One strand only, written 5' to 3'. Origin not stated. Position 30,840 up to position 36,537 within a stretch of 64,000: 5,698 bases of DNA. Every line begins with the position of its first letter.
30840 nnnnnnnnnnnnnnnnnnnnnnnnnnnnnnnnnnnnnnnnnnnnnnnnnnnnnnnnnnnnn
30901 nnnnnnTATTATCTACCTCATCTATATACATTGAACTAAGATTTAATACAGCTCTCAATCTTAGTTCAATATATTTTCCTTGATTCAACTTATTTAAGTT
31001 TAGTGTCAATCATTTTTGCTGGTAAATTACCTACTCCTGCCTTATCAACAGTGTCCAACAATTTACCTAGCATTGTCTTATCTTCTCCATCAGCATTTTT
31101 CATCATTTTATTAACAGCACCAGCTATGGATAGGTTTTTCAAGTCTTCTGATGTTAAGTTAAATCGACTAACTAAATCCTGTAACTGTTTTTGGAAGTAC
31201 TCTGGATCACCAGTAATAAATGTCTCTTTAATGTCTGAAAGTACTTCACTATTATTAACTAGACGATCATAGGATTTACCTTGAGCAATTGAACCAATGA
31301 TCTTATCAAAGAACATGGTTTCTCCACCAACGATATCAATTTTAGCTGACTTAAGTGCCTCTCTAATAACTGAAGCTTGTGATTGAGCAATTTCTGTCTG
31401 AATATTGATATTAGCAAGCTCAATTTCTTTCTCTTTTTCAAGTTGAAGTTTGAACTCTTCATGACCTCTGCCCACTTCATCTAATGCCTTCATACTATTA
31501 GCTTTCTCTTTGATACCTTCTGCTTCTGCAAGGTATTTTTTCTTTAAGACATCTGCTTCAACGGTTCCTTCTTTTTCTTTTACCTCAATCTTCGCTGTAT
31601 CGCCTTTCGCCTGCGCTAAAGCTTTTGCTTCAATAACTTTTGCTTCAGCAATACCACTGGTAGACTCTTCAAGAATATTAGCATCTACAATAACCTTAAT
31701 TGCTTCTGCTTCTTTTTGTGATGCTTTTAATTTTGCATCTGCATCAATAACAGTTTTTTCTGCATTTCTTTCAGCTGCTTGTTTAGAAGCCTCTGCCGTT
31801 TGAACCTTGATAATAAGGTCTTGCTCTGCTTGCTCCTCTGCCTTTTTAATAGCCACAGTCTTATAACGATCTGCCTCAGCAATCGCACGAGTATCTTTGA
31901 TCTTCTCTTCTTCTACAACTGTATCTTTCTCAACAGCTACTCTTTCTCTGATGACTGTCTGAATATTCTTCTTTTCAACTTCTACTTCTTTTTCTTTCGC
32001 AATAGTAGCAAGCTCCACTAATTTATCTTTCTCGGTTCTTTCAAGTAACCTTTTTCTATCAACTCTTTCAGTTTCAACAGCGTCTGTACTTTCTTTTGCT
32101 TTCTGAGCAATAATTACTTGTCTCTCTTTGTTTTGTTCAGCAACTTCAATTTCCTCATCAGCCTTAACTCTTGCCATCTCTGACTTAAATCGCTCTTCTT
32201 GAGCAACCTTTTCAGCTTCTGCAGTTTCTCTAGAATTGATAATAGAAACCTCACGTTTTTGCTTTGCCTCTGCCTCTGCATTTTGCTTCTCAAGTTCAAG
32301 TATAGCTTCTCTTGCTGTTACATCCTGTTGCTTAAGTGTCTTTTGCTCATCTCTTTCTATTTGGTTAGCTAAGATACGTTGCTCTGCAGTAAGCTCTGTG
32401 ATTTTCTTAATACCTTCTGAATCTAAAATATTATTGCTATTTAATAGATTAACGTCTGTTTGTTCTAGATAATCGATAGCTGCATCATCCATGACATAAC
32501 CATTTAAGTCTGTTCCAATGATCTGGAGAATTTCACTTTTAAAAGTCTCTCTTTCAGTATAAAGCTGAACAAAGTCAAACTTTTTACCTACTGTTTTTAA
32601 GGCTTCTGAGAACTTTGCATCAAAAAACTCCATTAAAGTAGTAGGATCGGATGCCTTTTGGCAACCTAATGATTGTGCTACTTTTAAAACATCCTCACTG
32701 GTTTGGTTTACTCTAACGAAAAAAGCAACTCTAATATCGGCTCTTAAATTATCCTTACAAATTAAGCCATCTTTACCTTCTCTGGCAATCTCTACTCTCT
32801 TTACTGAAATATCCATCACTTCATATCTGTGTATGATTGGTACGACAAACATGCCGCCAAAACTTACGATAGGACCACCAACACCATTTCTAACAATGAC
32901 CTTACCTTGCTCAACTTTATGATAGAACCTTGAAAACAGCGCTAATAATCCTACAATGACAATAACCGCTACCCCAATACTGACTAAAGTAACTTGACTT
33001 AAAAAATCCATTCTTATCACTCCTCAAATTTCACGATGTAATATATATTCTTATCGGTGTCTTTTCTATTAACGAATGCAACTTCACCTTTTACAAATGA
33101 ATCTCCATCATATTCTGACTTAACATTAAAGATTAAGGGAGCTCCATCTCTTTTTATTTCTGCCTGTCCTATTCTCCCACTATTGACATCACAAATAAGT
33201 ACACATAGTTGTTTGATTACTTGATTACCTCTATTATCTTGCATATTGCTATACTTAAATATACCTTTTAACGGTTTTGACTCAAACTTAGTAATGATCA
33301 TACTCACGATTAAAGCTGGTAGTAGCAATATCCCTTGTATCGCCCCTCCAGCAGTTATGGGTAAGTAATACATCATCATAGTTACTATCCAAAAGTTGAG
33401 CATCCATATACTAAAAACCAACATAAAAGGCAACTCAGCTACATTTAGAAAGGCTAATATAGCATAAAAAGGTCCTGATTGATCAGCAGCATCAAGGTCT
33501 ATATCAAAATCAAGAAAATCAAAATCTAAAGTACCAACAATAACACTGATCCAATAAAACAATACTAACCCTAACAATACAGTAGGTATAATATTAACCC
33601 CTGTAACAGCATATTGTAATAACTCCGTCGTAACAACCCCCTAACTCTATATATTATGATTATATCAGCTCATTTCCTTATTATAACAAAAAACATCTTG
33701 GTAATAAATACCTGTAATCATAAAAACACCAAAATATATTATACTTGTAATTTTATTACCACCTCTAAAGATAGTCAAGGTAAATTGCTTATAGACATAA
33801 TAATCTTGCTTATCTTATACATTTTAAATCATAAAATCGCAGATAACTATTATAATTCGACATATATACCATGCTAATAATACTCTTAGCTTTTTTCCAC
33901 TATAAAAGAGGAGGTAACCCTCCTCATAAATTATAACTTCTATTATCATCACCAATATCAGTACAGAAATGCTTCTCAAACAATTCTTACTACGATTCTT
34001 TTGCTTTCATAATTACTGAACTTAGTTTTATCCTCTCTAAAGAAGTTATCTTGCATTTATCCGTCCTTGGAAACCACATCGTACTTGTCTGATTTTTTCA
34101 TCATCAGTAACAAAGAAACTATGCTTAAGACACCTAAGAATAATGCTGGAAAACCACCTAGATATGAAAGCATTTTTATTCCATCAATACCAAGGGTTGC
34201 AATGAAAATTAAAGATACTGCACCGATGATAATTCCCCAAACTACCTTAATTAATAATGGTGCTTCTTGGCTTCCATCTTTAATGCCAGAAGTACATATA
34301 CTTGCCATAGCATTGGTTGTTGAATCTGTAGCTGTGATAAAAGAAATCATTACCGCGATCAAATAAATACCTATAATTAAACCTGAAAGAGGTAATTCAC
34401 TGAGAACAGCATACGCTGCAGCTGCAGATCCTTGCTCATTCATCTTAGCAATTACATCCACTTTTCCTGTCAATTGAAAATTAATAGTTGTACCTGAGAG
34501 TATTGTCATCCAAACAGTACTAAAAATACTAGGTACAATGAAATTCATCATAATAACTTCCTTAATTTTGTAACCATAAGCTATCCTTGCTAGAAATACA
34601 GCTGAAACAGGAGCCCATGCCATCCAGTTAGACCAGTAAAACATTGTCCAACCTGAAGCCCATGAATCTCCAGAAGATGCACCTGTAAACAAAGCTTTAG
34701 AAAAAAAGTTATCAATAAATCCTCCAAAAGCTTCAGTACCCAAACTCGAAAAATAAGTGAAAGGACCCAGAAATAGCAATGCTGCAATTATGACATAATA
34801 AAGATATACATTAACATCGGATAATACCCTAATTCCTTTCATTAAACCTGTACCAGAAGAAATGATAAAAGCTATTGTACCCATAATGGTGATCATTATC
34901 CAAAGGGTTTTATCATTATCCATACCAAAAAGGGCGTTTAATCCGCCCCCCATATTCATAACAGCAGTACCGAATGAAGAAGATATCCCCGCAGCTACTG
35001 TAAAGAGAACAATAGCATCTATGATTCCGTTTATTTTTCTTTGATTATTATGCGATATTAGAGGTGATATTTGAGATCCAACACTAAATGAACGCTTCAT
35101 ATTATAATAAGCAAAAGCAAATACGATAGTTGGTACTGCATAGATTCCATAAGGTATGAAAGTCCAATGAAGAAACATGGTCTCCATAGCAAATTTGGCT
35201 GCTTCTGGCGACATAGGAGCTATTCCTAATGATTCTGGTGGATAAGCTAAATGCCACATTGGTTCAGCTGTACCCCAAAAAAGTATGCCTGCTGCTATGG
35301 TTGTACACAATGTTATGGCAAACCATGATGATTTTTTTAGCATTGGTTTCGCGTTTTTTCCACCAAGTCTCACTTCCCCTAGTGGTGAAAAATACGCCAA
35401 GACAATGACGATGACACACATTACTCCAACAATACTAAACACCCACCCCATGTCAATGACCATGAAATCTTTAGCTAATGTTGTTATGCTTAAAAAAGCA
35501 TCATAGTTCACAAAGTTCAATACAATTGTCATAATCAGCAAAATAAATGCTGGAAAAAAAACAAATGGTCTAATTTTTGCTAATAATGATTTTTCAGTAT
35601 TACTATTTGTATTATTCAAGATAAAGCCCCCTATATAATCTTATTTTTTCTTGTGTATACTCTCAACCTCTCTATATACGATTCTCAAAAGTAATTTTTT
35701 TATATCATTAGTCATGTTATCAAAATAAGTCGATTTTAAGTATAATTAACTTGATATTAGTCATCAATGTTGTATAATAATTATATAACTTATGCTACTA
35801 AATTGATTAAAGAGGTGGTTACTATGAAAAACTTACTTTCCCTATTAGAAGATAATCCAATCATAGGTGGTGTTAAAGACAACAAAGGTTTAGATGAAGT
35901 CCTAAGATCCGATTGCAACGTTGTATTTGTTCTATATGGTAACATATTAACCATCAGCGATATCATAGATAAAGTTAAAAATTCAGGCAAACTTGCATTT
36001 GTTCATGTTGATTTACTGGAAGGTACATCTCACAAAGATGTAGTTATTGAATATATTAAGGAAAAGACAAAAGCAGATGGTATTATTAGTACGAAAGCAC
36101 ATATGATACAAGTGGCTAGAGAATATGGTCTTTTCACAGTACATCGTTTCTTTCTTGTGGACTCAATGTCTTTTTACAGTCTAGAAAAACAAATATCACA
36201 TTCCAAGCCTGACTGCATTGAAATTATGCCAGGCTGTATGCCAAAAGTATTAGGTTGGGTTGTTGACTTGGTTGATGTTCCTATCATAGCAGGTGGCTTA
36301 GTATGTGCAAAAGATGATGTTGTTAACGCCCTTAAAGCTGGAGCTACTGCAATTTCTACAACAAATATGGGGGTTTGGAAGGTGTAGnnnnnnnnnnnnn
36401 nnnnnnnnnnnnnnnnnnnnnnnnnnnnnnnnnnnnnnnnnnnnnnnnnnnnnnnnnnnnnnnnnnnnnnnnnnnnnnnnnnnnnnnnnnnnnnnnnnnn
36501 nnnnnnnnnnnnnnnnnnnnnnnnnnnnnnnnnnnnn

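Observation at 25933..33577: Flotillin and NfeD/YqiJ pair followed closely by a 1657-aa protein with an AAA_5 NTPase: candidate undescribed membrane-scaffold-associated system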

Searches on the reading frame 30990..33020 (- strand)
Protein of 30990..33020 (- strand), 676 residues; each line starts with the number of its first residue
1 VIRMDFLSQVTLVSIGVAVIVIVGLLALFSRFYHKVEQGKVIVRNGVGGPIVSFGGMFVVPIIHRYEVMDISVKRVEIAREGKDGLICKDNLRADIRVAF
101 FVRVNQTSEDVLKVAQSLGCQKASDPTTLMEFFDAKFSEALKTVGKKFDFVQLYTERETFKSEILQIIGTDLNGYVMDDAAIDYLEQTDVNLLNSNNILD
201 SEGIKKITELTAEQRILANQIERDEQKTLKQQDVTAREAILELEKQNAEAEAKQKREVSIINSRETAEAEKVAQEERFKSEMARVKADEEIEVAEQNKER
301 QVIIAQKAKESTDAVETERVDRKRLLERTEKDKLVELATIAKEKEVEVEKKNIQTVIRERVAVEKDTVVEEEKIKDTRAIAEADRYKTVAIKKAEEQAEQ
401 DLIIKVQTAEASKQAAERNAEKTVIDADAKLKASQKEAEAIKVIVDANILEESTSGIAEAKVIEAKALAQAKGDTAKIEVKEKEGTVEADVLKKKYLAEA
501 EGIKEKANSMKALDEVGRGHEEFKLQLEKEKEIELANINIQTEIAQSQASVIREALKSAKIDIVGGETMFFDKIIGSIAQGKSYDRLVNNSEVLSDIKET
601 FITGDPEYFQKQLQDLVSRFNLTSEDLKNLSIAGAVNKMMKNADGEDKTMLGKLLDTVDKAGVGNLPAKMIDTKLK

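Call 4: search_protein_families(library=pfam, proteins=[window:30990-33020:-], max_evalue=0.1)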
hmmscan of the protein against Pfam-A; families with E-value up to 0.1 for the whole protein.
window:30990-33020:- (676 aa): 1 family
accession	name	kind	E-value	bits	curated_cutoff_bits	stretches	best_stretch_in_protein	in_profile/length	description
PF01145.31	Band_7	-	2.2e-07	31.6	23.6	1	35-176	2-134/176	SPFH domain / Band 7 family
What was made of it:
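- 30990..33011 (-): Flotillin family (SPFH/Band_7) protein of 673 aa. It has an N-terminal membrane anchor (about residues 1-33 from the ATG at 33011; 4-36 in the 676-aa GTG-start ORF), an SPFH domain, an E/A/K-rich coiled coil of about 350 aa, and a conserved C-terminal region. Call 4 (Band_7, 31.6 bits against a cut-off of 23.6).
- On Flotillin / SPFH (Band_7): Band_7 scores 31.6 bits against a cut-off of 23.6 (call 4).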

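Call 5: search_protein_families(library=ncbifam, proteins=[window:30990-33020:-], max_evalue=0.1)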
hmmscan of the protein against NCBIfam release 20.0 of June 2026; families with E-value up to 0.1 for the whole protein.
window:30990-33020:- (676 aa): 0 families

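Call 6: search_protein_families(library=padloc, proteins=[window:30990-33020:-], max_evalue=0.1)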
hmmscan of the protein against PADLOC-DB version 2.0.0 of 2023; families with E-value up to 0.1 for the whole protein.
window:30990-33020:- (676 aa): 0 families

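Call 20: search_solved_structures(query=window:30990-33020:-, max_evalue=0.01)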
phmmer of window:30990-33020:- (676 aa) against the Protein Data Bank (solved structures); distinct sequences matched with E-value up to 0.01: 0.

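Call 55: list_cluster_members(proteins=[window:30990-33020:-, window:33017-33577:-, window:25933-30906:-])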
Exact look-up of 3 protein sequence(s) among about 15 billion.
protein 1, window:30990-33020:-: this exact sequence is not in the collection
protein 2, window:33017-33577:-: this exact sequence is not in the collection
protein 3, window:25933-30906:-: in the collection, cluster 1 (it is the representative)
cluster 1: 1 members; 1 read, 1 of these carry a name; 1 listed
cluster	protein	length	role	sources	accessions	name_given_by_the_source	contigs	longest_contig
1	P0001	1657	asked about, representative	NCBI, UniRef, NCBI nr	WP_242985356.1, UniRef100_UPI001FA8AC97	DNA repair ATPase [Vallitalea okinawensis] | DNA repair ATPase n=1 Tax=Vallitalea okinawensis TaxID=2078660 RepID=UPI001FA8AC97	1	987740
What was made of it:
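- Tried and rejected: The GTG-start flotillin and the TTG-start NfeD sequences are not in the protein collection (call 55).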

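Call 71: search_solved_structures(query=A4, max_evalue=1)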
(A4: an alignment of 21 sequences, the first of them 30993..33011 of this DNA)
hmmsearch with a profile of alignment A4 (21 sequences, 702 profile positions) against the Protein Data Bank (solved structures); distinct sequences matched with E-value up to 1: 2.
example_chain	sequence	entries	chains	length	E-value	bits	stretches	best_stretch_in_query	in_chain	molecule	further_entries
7n63_A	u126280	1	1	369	0.17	13.5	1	232-270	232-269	Putative aminotransferase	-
8z5g_A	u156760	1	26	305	0.79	11.3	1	367-448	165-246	Protein QmcA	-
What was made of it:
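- On Flotillin / SPFH (Band_7): PDB sequence searches gave no significant match (calls 20, 71).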

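Call 73: find_homologous_proteins(query=window:30993-33011:-, max_evalue=0.00001)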
Query window:30993-33011:- (673 aa): 7998 proteins with E <= 0.00001 among 8000 candidates; the best 120 are listed.
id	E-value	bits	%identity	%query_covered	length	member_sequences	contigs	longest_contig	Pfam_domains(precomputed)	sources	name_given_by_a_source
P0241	0.0e+0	1366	100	100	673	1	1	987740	PF01145.32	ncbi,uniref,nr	ncbi:flotillin family protein [Vallitalea okinawensis]|uniref:flotillin family protein n=1 Tax=Valli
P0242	0.0e+0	1232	89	100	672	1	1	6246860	PF01145.32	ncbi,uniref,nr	ncbi:flotillin family protein [Vallitalea pronyensis]|uniref:Flotillin family protein n=1 Tax=Vallit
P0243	0.0e+0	1230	89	100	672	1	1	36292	PF01145.32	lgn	-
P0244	0.0e+0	1228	89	100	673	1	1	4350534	-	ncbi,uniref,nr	ncbi:flotillin family protein [Vallitalea guaymasensis]|uniref:flotillin family protein n=1 Tax=Vall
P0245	0.0e+0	1226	89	100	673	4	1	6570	-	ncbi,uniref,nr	ncbi:flotillin family protein [Vallitalea guaymasensis]|uniref:flotillin family protein n=1 Tax=Vall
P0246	0.0e+0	1225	90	97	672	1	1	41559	-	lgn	-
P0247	0.0e+0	1224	90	97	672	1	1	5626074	-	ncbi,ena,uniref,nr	ncbi:flotillin family protein [Vallitalea guaymasensis]|uniref:Flotillin family protein n=1 Tax=Vall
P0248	0.0e+0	1224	90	97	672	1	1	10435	-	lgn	-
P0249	0.0e+0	1213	88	100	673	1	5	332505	-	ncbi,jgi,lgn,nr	ncbi:MAG: flotillin family protein [Vallitalea sp.]|jgi:uncharacterized membrane protein YqiK|nr:flo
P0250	0.0e+0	1210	89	97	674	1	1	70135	-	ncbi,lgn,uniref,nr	ncbi:flotillin family protein [Vallitalea longa]|uniref:Flotillin family protein n=1 Tax=Vallitalea 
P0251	0.0e+0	1209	88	100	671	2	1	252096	PF01145.32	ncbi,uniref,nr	ncbi:flotillin family protein [Oceanirhabdus seepicola]|uniref:Flotillin family protein n=1 Tax=Ocea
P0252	0.0e+0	1207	88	100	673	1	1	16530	PF01145.32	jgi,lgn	jgi:uncharacterized membrane protein YqiK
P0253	0.0e+0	1205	86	99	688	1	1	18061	-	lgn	-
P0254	0.0e+0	1200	87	100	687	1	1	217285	-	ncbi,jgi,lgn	-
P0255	0.0e+0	1198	87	100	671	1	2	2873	-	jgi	jgi:uncharacterized membrane protein YqiK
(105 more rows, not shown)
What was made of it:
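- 30990..33011 (-): Call 73 (100% identical to 'flotillin family protein [Vallitalea okinawensis]'; JGI calls homologues YqiK).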

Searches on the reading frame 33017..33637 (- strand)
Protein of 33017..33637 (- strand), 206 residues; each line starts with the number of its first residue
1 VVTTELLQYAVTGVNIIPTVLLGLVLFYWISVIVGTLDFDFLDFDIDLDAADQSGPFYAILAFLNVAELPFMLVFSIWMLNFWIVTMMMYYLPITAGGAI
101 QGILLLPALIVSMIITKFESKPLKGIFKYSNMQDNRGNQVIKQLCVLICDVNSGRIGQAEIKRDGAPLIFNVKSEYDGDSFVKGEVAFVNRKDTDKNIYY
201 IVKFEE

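Call 4: search_protein_families(library=pfam, proteins=[window:33017-33577:-], max_evalue=0.1)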
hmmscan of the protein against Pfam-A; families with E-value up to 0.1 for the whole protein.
window:33017-33577:- (186 aa): 1 family
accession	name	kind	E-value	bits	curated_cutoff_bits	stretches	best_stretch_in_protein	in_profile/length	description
PF21001.2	YqiJ_N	-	0.008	16.8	23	1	4-94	14-113/116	Inner membrane protein YqiJ, N-terminal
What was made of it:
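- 33017..33631 (-): Gene for a YqiJ/YuaF-type NfeD-like small membrane protein. It has 3-4 hydrophobic segments and a soluble C-terminal part. The canonical-start ORF is 33577..33017 (186 aa, TTG). The conserved N-terminus continues in frame up to ACG 33631-33629. Call 4 (YqiJ_N, weak: 16.8 bits against a cut-off of 23).
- On NfeD / YqiJ family: The window protein scores 16.8 bits on YqiJ_N against a cut-off of 23 (call 4).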

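Call 5: search_protein_families(library=ncbifam, proteins=[window:33017-33577:-], max_evalue=0.1)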
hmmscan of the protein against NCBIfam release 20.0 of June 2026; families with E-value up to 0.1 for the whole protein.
window:33017-33577:- (186 aa): 0 families

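Call 6: search_protein_families(library=padloc, proteins=[window:33017-33577:-], max_evalue=0.1)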
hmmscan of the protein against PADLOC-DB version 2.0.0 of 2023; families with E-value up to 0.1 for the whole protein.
window:33017-33577:- (186 aa): 0 families

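Call 65: search_protein_families(library=pfam, proteins=[window:33017-33637:-], max_evalue=0.01)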
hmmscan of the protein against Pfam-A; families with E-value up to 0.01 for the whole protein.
window:33017-33637:- (206 aa): 0 families

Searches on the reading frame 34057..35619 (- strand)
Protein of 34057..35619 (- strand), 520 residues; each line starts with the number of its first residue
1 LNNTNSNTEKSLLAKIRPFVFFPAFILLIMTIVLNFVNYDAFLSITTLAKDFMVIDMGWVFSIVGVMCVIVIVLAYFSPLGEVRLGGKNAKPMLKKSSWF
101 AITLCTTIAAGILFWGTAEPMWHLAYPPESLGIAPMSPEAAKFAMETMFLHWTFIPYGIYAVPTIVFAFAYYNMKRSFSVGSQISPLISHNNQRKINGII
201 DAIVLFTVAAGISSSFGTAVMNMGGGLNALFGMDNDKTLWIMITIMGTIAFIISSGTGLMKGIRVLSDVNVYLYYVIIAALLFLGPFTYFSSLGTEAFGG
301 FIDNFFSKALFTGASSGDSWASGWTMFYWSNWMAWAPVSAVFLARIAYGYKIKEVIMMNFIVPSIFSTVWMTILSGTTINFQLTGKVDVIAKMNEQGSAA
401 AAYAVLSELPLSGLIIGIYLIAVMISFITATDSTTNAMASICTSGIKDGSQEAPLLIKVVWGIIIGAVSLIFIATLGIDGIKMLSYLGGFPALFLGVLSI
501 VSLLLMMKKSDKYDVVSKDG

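Call 9: search_protein_families(library=pfam, proteins=[window:34057-35619:-], max_evalue=0.001)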
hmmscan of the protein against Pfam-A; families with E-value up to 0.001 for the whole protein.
window:34057-35619:- (520 aa): 1 family
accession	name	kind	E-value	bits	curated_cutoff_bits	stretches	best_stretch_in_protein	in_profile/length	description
PF02028.23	BCCT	-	4.1e-117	392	27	1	20-509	1-484/485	BCCT, betaine/carnitine/choline family transporter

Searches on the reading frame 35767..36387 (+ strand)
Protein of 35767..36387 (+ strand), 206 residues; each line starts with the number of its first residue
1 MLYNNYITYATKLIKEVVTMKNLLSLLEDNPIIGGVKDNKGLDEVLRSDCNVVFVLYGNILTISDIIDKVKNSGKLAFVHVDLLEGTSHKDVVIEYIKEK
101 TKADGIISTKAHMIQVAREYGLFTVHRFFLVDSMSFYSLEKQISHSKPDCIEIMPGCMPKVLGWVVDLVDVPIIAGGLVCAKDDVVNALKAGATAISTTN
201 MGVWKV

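Call 9: search_protein_families(library=pfam, proteins=[window:35767-36387:+], max_evalue=0.001)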
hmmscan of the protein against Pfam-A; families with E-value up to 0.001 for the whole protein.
window:35767-36387:+ (206 aa): 1 family
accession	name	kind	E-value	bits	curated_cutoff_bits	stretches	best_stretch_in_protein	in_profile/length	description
PF04309.18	G3P_antiterm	-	5e-65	218.6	27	1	32-204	1-173/173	Glycerol-3-phosphate responsive antiterminator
